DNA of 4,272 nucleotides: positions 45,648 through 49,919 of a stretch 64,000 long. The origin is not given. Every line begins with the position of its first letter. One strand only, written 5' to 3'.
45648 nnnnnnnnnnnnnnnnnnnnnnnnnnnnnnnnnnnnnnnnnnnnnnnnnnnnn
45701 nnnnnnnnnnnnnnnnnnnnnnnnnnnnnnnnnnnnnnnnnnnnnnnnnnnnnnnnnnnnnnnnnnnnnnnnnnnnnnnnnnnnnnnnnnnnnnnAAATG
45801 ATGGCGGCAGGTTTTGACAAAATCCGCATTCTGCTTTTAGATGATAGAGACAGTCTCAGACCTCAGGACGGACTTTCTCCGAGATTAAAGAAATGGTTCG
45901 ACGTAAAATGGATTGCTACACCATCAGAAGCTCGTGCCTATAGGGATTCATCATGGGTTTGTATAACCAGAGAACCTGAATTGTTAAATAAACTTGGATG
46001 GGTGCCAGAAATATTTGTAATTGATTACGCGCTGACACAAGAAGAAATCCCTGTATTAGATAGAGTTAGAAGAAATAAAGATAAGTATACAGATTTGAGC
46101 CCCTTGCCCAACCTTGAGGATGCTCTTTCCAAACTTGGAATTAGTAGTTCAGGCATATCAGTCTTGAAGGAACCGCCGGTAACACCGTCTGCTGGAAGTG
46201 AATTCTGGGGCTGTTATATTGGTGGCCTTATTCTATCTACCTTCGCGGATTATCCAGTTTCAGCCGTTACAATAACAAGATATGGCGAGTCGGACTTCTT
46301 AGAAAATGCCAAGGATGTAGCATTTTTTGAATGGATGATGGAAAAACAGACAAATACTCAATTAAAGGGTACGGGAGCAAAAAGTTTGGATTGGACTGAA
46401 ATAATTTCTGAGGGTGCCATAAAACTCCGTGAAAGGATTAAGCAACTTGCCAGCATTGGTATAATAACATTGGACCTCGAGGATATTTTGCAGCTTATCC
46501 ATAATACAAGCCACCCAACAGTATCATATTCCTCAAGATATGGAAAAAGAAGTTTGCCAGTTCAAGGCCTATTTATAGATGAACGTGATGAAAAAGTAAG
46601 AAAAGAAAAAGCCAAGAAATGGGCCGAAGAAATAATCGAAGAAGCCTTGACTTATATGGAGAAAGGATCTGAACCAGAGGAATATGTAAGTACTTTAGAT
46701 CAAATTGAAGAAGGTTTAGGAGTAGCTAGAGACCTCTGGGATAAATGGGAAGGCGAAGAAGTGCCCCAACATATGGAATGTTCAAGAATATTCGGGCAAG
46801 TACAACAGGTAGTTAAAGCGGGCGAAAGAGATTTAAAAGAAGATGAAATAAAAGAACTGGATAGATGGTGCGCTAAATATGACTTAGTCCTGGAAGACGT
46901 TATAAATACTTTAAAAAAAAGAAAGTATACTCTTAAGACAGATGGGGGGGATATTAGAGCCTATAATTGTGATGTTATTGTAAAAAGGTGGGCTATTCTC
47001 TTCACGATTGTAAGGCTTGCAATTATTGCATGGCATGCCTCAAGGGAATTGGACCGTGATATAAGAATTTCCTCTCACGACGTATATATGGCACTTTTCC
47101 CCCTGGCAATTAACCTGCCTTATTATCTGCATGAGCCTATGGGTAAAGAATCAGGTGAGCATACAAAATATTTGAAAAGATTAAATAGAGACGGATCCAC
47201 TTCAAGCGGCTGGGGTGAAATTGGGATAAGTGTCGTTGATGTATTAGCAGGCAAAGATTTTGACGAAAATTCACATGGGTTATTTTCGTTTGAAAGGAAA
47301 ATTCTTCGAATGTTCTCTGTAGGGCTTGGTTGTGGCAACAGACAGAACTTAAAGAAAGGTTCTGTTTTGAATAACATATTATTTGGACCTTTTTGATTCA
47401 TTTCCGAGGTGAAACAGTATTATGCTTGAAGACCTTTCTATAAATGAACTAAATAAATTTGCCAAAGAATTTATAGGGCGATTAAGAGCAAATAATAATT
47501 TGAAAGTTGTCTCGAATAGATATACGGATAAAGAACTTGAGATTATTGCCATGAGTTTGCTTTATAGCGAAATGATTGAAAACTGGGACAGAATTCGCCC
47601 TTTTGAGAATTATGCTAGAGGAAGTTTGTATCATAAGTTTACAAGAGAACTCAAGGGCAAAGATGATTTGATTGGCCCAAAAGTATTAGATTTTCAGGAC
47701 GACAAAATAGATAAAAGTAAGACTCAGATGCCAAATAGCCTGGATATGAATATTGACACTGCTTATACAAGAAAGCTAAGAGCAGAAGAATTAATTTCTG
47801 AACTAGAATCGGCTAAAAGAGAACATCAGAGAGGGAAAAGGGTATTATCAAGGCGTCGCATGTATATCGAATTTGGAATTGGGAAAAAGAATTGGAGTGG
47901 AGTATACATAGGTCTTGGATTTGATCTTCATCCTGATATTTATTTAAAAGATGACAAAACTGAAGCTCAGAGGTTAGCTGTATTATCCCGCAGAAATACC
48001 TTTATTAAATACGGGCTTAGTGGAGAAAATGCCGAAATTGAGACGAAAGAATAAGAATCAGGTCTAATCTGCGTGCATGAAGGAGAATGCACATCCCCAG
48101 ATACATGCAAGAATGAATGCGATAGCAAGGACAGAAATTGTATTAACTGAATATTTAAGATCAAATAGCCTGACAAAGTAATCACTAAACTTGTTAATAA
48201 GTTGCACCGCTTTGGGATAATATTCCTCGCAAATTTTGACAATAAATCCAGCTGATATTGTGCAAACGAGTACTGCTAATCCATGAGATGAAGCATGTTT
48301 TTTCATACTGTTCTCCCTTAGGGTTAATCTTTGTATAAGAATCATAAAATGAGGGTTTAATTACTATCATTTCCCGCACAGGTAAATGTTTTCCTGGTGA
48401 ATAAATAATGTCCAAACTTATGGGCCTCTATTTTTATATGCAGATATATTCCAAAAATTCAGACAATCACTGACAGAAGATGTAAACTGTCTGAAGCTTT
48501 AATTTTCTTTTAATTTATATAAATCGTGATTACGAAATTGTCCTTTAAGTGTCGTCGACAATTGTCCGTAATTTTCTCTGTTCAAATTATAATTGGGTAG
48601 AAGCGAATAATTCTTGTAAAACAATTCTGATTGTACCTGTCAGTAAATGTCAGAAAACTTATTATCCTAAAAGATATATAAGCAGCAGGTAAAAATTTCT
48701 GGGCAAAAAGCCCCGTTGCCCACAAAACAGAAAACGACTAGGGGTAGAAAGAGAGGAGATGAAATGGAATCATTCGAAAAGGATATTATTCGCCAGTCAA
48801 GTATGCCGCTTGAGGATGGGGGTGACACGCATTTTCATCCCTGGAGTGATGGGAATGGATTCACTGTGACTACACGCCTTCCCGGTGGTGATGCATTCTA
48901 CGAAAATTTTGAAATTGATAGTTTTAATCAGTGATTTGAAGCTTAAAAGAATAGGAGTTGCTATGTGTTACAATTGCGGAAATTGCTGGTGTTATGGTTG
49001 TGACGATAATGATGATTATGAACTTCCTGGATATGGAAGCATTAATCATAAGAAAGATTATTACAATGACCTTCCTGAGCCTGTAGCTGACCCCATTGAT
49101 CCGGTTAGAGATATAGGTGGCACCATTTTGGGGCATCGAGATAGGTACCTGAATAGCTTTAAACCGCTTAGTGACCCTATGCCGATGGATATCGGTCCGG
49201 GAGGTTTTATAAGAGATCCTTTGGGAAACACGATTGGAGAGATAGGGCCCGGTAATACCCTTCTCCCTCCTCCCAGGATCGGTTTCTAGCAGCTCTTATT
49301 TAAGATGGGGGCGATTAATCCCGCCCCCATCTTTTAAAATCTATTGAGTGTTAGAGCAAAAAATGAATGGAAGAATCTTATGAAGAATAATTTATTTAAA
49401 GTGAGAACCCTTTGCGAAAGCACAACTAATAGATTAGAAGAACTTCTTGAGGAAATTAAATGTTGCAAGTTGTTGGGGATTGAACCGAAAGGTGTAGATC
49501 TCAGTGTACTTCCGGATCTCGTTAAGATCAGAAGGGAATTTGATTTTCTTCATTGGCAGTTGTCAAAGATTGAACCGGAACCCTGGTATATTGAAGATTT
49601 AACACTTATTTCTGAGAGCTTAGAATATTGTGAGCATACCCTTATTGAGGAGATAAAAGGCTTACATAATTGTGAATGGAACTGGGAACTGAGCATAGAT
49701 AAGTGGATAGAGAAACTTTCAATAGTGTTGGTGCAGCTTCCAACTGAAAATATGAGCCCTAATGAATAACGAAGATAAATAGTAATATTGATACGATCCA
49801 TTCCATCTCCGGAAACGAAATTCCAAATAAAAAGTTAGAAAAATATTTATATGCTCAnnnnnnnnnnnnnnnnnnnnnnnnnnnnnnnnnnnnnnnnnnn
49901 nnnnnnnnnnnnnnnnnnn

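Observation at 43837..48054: Cytoplasmic HK-like protein and receiver-like protein with large unknown domains (possible atypical two-component or defence module)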

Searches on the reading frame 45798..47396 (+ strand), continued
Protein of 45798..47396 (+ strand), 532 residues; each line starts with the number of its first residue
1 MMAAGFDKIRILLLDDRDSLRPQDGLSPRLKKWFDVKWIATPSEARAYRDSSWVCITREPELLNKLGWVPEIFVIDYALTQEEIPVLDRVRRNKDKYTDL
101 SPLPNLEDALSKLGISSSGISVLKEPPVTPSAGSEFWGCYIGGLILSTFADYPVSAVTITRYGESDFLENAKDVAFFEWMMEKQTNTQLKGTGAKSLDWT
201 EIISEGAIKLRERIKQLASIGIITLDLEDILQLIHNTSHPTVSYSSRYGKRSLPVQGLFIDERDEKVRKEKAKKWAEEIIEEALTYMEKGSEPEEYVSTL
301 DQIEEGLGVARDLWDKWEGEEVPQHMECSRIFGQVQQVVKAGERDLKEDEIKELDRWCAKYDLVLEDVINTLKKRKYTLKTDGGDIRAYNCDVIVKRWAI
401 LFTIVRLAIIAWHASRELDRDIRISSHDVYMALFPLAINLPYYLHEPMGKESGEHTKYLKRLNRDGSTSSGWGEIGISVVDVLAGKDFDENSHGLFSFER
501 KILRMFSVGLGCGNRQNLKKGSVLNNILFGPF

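Call 81: find_encoding_contigs(protein=P0006, flank=10000, max_places=2)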
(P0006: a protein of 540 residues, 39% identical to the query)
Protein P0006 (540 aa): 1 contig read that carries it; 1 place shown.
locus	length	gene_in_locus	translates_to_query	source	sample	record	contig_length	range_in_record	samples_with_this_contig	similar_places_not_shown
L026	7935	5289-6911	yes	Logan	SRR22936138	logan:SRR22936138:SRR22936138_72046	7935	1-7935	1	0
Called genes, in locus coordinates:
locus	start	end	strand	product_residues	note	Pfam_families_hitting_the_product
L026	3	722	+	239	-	?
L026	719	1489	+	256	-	PF00005:ABC_tran, PF02463:SMC_N, PF13304:AAA_21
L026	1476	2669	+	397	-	PF04055:Radical_SAM (weak), PF13186:SPASM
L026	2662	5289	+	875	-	-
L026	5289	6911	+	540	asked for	-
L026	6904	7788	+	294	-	PF04542:Sigma70_r2 (weak), PF04539:Sigma70_r3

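Call 82: find_encoding_contigs(protein=P0008, flank=10000, max_places=2)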
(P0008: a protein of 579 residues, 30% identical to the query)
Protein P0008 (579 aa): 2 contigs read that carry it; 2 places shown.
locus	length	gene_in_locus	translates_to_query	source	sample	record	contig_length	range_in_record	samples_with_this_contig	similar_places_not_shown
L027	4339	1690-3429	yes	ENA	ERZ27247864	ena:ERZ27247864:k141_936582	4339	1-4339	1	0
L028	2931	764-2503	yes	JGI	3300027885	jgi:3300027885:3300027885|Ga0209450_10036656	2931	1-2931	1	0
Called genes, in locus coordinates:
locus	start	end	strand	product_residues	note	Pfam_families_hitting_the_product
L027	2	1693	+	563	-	?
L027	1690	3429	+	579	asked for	-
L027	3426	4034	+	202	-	PF04542:Sigma70_r2 (weak)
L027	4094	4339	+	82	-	?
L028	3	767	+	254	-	?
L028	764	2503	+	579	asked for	-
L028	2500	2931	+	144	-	?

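Call 86: search_protein_families(library=pfam, proteins=[L025:2181-2816:+, L026:6904-7788:+, L027:3426-4034:+, L009:11646-12404:+, L012:9666-10361:+, L026:2662-5289:+, L011:4711-6933:+, L012:6118-8061:+], max_evalue=0.1)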
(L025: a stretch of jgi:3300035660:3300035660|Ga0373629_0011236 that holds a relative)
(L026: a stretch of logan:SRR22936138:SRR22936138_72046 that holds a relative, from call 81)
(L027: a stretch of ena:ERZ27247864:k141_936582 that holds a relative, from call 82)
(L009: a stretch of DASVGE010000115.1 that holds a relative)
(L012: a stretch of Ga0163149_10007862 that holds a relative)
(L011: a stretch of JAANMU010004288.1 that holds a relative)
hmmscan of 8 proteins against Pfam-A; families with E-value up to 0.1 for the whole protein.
L025:2181-2816:+ (211 aa): 0 families

L026:6904-7788:+ (294 aa): 2 families
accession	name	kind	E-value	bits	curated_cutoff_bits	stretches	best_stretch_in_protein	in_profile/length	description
PF04539.22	Sigma70_r3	-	2e-08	34.6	25.3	1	115-189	3-77/78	Sigma-70 region 3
PF04542.20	Sigma70_r2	-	8.1e-07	29.2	24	1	33-97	1-64/71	Sigma-70 region 2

L027:3426-4034:+ (202 aa): 1 family
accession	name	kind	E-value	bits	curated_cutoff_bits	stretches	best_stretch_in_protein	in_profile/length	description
PF04542.20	Sigma70_r2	-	1.3e-06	28.5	24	1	23-77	13-67/71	Sigma-70 region 2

L009:11646-12404:+ (253 aa): 0 families

L012:9666-10361:+ (232 aa): 0 families

L026:2662-5289:+ (875 aa): 0 families

L011:4711-6933:+ (741 aa): 0 families

L012:6118-8061:+ (648 aa): 0 families

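Call 90: search_protein_families(library=pfam, proteins=[P0011], max_evalue=0.01)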
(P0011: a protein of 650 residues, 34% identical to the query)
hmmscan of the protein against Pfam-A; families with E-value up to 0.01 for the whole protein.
P0011 (650 aa): 0 families

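Call 113: search_dna_similar(query=window:45798-47396:+, collection=plasmids, mode=protein, max_evalue=0.001, max_rows=10)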
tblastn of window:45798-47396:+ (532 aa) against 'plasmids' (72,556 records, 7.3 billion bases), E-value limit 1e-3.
No match.

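Call 114: search_dna_similar(query=window:45798-47396:+, collection=phages, mode=protein, max_evalue=0.001, max_rows=10)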
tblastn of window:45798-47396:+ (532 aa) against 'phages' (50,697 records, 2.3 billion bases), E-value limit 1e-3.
No match.

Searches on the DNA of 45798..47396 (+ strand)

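Call 108: search_rna_families(sources=[L001, L002, L003, L006, L007, L009, L010, L011, L012, L015, L026, L027, L029], threshold=gathering)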
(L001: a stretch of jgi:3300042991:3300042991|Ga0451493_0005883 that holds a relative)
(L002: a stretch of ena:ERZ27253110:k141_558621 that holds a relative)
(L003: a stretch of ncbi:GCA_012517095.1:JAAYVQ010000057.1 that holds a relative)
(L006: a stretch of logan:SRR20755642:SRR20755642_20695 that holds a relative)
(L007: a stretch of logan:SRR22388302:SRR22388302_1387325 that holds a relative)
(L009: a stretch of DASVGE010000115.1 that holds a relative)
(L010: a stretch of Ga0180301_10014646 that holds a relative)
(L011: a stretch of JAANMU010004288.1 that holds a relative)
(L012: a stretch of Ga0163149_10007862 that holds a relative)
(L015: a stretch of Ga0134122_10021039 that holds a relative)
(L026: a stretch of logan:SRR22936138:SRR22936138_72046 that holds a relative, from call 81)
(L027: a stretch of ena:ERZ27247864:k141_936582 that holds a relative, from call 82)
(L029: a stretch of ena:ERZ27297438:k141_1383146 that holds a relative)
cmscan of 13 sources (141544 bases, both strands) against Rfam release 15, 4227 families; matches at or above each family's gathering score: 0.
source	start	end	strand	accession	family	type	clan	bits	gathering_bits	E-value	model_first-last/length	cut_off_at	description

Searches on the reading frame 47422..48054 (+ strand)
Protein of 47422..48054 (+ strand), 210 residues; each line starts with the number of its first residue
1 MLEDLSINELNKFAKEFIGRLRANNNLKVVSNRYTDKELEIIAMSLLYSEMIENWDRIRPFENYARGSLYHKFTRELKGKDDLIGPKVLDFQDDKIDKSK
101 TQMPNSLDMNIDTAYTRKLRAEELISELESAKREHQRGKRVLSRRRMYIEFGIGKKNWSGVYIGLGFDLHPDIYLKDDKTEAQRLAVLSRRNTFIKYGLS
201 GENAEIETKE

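Call 3: search_protein_families(library=pfam, proteins=[window:47422-48054:+], max_evalue=0.1)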
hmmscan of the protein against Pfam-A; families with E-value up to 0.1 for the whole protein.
window:47422-48054:+ (210 aa): 0 families

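Call 4: search_protein_families(library=padloc, proteins=[window:47422-48054:+], max_evalue=0.1)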
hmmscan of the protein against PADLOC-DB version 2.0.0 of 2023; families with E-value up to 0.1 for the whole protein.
window:47422-48054:+ (210 aa): 0 families

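Call 6: search_protein_families(library=ncbifam, proteins=[window:47422-48054:+], max_evalue=1)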
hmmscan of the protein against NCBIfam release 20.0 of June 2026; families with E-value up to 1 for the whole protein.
window:47422-48054:+ (210 aa): 0 families

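Call 7: search_protein_families(library=phrogs, proteins=[window:47422-48054:+], max_evalue=1)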
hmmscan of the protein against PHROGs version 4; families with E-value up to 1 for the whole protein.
window:47422-48054:+ (210 aa): 1 family
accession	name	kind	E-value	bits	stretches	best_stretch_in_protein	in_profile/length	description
phrog_32520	-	unknown function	0.22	12.6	1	71-121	32-78/127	-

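Call 37: search_protein_families(library=pfam, proteins=[window:47422-48054:+], max_evalue=1)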
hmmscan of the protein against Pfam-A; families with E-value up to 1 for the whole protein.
window:47422-48054:+ (210 aa): 1 family
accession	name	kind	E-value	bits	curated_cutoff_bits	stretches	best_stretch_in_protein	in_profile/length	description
PF00924.24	MS_channel_2nd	-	0.17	12.5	20.2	1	25-57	36-68/68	Mechanosensitive ion channel, beta-domain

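Call 78: search_solved_structures(query=A5, max_evalue=10, show_alignments=2)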
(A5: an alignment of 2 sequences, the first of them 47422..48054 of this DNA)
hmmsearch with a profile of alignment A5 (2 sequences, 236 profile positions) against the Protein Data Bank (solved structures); distinct sequences matched with E-value up to 10: 0.

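Call 85: search_solved_structures(query=A6, max_evalue=10, show_alignments=3)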
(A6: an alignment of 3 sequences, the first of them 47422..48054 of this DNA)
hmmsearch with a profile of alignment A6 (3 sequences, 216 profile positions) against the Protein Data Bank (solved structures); distinct sequences matched with E-value up to 10: 0.

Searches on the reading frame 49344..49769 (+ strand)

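Call 3: search_protein_families(library=pfam, proteins=[window:49344-49769:+], max_evalue=0.1)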
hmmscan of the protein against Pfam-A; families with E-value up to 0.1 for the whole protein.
window:49344-49769:+ (141 aa): 0 families

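Call 4: search_protein_families(library=padloc, proteins=[window:49344-49769:+], max_evalue=0.1)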
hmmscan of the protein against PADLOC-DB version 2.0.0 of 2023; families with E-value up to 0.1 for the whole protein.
window:49344-49769:+ (141 aa): 0 families

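Call 6: search_protein_families(library=ncbifam, proteins=[window:49344-49769:+], max_evalue=1)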
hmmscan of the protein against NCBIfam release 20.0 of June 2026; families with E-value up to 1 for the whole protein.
window:49344-49769:+ (141 aa): 0 families

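Call 7: search_protein_families(library=phrogs, proteins=[window:49344-49769:+], max_evalue=1)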
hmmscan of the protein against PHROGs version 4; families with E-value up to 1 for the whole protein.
window:49344-49769:+ (141 aa): 2 families
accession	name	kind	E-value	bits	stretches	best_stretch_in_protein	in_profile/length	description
phrog_21840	-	unknown function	0.074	14.2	1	66-130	27-90/163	-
phrog_5523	-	unknown function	0.22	12.8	0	4-45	7-47/104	-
